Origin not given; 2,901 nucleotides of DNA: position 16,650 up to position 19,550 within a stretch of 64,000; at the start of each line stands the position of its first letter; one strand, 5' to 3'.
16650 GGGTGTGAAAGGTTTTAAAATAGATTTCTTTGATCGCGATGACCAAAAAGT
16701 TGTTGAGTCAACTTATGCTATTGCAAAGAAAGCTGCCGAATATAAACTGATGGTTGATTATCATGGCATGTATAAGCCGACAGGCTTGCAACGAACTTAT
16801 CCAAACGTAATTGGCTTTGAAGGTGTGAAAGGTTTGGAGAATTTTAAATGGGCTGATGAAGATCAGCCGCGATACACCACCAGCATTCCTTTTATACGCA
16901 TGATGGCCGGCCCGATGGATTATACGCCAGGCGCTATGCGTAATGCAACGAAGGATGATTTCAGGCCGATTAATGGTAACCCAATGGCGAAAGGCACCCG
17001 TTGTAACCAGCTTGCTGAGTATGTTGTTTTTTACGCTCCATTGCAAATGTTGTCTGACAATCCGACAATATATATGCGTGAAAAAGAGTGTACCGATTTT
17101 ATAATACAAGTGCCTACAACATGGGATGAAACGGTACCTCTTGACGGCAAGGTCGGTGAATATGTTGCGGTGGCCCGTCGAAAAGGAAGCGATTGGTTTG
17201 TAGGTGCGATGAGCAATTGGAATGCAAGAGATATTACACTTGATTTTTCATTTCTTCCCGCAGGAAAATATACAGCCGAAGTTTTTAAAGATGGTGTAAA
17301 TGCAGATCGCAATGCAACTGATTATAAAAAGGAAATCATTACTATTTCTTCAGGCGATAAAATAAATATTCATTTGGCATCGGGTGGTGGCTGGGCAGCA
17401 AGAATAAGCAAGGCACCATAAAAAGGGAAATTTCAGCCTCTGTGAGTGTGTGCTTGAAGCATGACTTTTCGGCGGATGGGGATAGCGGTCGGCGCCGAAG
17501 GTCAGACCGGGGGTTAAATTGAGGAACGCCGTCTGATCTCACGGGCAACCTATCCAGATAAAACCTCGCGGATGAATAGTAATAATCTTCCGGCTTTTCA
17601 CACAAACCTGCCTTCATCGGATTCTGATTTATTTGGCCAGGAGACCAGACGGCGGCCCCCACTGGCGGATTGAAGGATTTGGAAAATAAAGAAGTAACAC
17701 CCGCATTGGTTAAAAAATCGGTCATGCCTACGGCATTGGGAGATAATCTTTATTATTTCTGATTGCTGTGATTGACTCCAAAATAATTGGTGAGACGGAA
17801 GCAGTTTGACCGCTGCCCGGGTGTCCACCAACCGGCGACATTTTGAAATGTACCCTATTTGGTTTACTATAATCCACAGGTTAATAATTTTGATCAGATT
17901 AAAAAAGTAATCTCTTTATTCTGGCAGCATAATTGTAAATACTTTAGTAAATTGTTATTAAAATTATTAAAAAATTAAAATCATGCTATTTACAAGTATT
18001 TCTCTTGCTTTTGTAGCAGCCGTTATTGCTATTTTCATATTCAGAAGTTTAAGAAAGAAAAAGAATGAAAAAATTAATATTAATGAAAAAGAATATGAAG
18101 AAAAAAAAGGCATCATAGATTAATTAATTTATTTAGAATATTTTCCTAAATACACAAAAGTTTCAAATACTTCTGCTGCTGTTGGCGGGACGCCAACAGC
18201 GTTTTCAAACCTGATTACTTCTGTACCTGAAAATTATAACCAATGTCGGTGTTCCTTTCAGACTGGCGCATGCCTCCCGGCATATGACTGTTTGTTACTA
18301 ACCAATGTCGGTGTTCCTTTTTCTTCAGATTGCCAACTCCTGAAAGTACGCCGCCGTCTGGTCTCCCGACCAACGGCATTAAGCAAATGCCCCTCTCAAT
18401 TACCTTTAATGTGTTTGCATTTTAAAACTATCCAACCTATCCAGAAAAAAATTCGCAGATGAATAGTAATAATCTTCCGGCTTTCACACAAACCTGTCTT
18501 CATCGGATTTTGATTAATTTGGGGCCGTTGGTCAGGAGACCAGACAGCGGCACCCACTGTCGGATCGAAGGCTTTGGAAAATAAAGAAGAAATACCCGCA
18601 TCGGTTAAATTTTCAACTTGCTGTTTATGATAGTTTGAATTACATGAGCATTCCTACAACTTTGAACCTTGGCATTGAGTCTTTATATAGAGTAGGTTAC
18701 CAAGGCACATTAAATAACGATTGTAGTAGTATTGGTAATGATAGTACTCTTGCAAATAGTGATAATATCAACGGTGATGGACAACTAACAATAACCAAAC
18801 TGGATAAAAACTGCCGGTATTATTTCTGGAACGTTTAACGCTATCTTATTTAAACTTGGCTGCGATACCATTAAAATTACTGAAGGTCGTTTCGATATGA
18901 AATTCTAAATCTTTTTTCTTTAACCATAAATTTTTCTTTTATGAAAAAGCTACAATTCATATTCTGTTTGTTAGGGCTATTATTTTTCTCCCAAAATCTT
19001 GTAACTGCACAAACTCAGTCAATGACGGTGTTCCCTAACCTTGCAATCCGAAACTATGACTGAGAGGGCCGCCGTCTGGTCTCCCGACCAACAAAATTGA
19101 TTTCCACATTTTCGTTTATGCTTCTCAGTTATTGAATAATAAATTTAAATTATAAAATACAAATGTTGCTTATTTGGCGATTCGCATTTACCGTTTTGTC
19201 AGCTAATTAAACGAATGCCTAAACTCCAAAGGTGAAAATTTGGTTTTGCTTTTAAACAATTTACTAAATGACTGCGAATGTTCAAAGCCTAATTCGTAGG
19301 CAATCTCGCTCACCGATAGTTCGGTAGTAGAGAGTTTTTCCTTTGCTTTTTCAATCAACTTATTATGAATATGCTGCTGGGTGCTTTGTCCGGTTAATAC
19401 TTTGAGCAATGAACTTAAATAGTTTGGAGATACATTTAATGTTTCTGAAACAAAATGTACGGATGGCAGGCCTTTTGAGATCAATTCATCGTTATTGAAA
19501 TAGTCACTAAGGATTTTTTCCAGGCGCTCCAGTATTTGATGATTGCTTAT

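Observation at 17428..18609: Two REPIN-like elements whose spacer is the 3' end of a RAYT transposase gene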

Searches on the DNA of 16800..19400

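Call 29: search_rna_families(source=window, start=16800, end=19400, threshold=evalue, max_evalue=1)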
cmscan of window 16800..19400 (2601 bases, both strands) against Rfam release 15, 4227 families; matches with E-value up to 1: 1.
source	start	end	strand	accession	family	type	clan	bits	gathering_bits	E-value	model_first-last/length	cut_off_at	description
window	19148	19242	+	RF01054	preQ1-II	Cis-reg; riboswitch;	-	28.7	47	0.04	1-99/99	no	PreQ1-II (pre queuosine) riboswitch aptamer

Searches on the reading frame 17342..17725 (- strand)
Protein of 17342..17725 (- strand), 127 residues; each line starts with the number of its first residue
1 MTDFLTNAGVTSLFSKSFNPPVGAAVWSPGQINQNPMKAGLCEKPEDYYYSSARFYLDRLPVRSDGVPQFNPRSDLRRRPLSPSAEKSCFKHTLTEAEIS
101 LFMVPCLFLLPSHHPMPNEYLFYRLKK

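Call 8: search_protein_families(library=pfam, proteins=[window:17342-17725:-], max_evalue=10)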
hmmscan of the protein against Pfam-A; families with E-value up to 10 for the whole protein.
window:17342-17725:- (127 aa): 0 families

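Call 9: search_protein_families(library=ncbifam, proteins=[window:17342-17725:-], max_evalue=10)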
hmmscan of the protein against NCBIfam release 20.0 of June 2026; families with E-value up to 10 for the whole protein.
window:17342-17725:- (127 aa): 2 families
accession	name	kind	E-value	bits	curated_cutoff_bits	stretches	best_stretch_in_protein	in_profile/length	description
NF047646.1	REP_Tyr_transpos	equivalog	0.027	14.4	80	1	32-51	127-146/146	REP-associated tyrosine transposase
TIGR03171.1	soxL2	equivalog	0.053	12.5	582.1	1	17-92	241-316/321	Rieske iron-sulfur protein SoxL2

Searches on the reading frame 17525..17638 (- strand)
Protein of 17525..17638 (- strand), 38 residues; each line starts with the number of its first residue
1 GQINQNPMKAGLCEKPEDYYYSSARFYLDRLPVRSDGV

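Call 8: search_protein_families(library=pfam, proteins=[window:17525-17638:-], max_evalue=10)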
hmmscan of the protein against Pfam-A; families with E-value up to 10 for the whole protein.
seq(38 aa): 0 families

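Call 9: search_protein_families(library=ncbifam, proteins=[window:17525-17638:-], max_evalue=10)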
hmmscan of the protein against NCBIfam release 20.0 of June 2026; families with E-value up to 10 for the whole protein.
seq(38 aa): 1 family
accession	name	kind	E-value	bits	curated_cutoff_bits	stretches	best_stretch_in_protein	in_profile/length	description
NF047646.1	REP_Tyr_transpos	equivalog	0.0035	17.2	80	1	3-22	127-146/146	REP-associated tyrosine transposase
